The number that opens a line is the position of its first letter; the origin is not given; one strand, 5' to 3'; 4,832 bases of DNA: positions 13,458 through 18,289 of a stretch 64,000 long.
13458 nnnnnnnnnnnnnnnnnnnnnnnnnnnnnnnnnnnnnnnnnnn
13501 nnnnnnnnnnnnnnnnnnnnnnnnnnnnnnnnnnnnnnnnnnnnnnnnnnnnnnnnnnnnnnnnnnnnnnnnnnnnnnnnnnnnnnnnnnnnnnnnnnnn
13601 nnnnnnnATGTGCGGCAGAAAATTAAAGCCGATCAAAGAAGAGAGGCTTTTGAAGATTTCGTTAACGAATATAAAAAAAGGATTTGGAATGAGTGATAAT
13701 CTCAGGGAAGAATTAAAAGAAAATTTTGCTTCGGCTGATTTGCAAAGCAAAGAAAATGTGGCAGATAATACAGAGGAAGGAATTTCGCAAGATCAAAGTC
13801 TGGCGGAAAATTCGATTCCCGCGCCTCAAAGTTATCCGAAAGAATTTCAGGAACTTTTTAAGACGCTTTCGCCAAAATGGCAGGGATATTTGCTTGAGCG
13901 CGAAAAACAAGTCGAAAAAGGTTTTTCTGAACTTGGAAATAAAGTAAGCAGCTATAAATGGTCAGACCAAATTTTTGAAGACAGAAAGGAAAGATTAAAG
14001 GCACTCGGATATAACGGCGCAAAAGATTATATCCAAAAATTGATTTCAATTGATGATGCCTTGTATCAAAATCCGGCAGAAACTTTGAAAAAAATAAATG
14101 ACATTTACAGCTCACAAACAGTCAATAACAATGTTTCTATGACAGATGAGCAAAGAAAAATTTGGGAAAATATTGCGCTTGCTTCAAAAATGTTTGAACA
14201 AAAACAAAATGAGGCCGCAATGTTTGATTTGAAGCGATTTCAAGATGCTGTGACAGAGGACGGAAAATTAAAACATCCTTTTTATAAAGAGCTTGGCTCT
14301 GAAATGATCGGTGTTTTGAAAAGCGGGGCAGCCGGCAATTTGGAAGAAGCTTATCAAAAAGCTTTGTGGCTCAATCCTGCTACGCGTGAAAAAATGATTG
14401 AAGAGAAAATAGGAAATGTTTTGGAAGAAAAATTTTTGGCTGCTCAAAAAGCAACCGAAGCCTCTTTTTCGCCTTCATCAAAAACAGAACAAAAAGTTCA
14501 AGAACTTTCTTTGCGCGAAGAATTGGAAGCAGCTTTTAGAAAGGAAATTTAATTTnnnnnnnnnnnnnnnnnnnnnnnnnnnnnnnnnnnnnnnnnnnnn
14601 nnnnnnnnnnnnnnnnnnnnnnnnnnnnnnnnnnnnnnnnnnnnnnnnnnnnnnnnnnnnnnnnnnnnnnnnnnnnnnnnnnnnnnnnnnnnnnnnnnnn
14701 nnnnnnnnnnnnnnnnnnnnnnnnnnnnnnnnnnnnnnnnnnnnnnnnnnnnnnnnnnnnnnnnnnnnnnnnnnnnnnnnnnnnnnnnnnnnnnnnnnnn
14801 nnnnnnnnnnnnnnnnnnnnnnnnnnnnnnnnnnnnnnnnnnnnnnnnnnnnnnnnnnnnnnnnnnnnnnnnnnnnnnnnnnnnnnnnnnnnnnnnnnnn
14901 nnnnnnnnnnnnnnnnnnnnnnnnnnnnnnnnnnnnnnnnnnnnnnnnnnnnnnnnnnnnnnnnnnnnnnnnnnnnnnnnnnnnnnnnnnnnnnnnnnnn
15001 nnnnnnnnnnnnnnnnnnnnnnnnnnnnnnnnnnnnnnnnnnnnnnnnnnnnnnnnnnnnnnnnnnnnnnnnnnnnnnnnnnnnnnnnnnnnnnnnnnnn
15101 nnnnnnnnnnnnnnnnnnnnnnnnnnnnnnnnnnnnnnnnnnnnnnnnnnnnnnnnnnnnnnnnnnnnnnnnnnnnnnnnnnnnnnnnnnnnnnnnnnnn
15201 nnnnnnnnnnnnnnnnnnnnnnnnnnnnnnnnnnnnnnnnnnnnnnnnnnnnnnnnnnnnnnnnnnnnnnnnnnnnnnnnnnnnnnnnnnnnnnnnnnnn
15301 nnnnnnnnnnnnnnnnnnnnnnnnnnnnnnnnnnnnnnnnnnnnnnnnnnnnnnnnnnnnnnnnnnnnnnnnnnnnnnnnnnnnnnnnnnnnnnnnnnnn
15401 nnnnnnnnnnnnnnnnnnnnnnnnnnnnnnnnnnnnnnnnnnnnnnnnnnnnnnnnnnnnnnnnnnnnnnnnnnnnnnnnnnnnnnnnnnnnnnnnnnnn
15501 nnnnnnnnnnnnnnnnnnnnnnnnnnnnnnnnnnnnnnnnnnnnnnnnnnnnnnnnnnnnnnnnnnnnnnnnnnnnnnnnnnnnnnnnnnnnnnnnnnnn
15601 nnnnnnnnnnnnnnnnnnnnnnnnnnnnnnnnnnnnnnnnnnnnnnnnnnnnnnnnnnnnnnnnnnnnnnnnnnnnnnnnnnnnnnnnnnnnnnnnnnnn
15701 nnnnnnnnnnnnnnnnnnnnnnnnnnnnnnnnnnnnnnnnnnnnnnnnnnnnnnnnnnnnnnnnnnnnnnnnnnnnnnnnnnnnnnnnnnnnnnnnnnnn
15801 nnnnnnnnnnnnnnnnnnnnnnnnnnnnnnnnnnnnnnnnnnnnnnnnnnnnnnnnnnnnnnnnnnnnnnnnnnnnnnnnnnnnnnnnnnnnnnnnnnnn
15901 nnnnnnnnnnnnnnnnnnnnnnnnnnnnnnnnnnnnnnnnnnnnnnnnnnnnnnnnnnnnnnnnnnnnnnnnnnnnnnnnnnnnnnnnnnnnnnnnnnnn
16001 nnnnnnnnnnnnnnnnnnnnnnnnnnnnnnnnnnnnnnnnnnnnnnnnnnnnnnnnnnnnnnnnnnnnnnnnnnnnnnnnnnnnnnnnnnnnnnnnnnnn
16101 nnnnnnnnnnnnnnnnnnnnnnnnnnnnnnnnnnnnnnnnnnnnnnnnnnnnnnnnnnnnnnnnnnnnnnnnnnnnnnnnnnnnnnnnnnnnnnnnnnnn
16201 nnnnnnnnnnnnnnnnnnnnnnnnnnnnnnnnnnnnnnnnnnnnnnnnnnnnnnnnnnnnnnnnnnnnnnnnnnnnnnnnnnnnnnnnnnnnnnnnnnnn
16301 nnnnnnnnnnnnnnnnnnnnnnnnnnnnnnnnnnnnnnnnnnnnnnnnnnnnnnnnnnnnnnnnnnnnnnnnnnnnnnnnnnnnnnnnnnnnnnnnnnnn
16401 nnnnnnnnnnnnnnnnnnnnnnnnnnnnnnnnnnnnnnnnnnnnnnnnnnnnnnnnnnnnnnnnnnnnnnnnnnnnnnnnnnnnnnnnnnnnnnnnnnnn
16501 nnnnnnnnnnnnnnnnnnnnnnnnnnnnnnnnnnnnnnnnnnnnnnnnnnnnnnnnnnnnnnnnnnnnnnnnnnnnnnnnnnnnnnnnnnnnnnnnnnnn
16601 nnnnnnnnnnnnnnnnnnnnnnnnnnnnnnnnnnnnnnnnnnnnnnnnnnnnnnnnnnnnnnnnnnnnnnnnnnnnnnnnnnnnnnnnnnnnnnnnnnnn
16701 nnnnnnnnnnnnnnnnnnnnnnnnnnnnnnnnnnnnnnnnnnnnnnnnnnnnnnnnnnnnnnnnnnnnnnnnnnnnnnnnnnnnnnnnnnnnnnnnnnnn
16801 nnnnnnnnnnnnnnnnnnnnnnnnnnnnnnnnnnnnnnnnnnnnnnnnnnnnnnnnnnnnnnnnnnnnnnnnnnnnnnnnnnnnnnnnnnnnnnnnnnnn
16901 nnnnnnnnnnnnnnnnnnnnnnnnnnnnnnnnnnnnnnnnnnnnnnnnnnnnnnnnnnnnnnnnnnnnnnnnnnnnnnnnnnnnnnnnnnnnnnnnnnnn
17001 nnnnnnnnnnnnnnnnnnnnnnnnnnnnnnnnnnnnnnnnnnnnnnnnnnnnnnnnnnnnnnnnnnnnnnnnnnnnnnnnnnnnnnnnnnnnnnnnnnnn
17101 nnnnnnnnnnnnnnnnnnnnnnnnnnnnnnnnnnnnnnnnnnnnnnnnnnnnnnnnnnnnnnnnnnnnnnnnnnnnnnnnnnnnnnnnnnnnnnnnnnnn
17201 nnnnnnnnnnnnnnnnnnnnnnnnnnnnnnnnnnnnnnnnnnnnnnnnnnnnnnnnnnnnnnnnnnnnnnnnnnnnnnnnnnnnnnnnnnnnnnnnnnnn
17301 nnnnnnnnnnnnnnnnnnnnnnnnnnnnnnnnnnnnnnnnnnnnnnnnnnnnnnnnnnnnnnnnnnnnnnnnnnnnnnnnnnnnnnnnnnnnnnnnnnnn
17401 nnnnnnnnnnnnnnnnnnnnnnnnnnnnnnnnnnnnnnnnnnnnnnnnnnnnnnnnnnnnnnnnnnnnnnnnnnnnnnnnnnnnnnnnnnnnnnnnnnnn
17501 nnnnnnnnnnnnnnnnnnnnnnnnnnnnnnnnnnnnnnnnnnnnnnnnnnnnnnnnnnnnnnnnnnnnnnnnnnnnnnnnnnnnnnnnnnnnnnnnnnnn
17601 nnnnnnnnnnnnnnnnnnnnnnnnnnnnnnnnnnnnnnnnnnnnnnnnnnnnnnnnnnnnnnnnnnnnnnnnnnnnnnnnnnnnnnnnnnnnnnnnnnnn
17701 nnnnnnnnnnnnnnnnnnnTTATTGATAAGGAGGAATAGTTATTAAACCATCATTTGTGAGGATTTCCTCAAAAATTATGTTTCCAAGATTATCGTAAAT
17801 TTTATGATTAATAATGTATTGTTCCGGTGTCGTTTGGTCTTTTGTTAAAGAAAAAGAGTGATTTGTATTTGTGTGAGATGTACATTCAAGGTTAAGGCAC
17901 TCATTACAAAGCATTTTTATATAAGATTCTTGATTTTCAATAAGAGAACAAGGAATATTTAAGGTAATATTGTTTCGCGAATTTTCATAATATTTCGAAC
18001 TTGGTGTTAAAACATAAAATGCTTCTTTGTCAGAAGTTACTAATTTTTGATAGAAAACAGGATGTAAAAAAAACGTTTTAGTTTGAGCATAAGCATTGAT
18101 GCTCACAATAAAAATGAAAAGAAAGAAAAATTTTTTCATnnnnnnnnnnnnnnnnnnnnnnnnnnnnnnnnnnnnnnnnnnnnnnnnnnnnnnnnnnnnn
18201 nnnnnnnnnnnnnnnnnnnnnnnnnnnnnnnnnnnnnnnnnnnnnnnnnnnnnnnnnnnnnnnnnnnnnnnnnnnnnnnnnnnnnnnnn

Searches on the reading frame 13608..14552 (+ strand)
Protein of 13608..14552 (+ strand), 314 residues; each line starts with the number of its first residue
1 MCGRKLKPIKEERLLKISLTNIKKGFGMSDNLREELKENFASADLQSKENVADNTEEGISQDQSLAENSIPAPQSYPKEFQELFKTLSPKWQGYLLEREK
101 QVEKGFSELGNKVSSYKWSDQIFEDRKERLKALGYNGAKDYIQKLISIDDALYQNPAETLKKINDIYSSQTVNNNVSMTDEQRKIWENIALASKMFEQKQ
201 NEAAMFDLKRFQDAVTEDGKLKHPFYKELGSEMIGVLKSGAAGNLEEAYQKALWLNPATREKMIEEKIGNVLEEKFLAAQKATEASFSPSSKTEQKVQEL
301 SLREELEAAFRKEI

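Call 3: search_protein_families(library=pfam, proteins=[window:13608-14552:+], max_evalue=1)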
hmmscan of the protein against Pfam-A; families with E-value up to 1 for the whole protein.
window:13608-14552:+ (314 aa): 2 families
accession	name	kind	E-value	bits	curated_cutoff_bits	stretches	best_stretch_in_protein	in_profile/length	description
PF08517.17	AXH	-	0.079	13.9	33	1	158-226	12-80/116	Ataxin-1 and HBP1 module (AXH)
PF05458.17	Siva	-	0.11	12.6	26.2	0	104-154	20-66/173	Cd27 binding protein (Siva)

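Call 4: search_protein_families(library=phrogs, proteins=[window:13608-14552:+], max_evalue=0.01)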
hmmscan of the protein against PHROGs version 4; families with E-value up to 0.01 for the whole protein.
window:13608-14552:+ (314 aa): 1 family
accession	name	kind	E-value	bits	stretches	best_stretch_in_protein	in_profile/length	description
phrog_34937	-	unknown function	0.0022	19.3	0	26-72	60-106/111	-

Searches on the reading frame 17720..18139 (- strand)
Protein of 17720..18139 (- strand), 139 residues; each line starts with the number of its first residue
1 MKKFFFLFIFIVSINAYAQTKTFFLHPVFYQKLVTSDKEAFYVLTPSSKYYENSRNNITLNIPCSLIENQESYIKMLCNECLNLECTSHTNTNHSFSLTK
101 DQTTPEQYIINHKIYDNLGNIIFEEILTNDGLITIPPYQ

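Call 3: search_protein_families(library=pfam, proteins=[window:17720-18139:-], max_evalue=1)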
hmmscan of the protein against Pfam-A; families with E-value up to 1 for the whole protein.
window:17720-18139:- (139 aa): 2 families
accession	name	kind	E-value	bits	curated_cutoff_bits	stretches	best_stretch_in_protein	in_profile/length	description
PF14190.11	DUF4313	-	0.083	13.2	27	1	42-76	14-50/104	Domain of unknown function (DUF4313)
PF17232.7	Pep1_7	-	0.3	12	26.2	1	56-101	11-52/82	Elicitor peptide 1-7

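Call 4: search_protein_families(library=phrogs, proteins=[window:17720-18139:-], max_evalue=0.01)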
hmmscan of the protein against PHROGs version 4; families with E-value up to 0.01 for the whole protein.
window:17720-18139:- (139 aa): 0 families

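Call 71: search_protein_families(library=padloc, proteins=[window:17720-18139:-], max_evalue=0.01)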
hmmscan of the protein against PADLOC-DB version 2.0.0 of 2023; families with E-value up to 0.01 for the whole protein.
window:17720-18139:- (139 aa): 0 families

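Call 93: search_protein_families(library=ncbifam, proteins=[window:17720-18139:-], max_evalue=0.01)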
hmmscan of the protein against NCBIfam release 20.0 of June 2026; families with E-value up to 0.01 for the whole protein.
window:17720-18139:- (139 aa): 1 family
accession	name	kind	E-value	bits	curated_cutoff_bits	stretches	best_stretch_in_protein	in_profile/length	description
NF052318.1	T9SS_sortase_N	equivalog_domain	0.0066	16.6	40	1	1-61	1-61/140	type IX secretion system sortase PorU, long form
